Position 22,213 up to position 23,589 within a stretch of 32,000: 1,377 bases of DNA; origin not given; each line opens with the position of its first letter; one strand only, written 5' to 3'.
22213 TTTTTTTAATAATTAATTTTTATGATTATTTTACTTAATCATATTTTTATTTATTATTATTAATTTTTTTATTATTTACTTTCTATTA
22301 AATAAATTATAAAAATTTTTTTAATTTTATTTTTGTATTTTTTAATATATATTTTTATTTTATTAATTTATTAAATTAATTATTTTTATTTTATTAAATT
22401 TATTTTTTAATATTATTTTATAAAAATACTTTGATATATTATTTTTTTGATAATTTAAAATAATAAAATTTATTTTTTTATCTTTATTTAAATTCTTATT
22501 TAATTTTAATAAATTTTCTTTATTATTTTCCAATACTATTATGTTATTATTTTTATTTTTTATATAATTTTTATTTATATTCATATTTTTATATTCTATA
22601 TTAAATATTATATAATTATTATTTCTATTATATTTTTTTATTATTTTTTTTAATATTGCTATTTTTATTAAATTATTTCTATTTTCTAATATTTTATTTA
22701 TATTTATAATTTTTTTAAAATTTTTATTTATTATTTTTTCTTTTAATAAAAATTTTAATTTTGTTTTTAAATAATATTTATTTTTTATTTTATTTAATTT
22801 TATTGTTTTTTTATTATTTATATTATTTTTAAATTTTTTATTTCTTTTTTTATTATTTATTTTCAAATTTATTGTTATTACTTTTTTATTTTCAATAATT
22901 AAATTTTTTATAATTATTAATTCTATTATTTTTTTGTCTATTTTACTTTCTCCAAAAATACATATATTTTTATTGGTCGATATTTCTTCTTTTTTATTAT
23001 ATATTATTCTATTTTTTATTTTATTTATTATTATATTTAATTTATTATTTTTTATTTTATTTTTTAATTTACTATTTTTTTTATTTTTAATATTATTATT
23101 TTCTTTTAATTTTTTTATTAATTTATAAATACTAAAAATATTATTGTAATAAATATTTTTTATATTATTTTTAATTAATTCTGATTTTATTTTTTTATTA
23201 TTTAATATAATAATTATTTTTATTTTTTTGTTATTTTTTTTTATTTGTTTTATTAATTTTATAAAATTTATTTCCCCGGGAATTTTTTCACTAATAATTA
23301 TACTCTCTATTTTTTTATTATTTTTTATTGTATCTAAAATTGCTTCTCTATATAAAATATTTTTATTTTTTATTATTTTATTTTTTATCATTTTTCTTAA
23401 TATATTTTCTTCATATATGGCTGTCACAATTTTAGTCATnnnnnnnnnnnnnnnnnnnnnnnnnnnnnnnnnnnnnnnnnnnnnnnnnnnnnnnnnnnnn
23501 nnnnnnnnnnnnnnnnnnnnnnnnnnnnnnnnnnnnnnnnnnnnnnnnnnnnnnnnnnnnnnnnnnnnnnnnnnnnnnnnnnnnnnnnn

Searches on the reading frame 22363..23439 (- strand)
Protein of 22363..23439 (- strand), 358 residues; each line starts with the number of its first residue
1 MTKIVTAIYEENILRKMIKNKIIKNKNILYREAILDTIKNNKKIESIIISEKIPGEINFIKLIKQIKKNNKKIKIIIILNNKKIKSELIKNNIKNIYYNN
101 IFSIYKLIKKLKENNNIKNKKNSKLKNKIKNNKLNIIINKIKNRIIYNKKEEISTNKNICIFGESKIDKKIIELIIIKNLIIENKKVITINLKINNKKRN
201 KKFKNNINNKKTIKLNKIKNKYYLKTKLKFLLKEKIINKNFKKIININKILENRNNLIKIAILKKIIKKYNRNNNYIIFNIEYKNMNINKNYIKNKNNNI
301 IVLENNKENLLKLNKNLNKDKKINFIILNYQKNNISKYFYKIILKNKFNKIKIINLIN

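Call 5: search_protein_families(library=pfam, proteins=[window:22363-23439:-])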
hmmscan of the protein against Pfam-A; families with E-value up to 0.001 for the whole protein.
window:22363-23439:- (358 aa): 0 families

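Call 25: search_protein_families(library=pfam, proteins=[window:22363-23439:-], max_evalue=0.1)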
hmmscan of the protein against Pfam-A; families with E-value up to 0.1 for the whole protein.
window:22363-23439:- (358 aa): 0 families

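Call 26: search_protein_families(library=ncbifam, proteins=[window:22363-23439:-], max_evalue=0.1)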
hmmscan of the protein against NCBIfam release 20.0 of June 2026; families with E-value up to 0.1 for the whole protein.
window:22363-23439:- (358 aa): 0 families
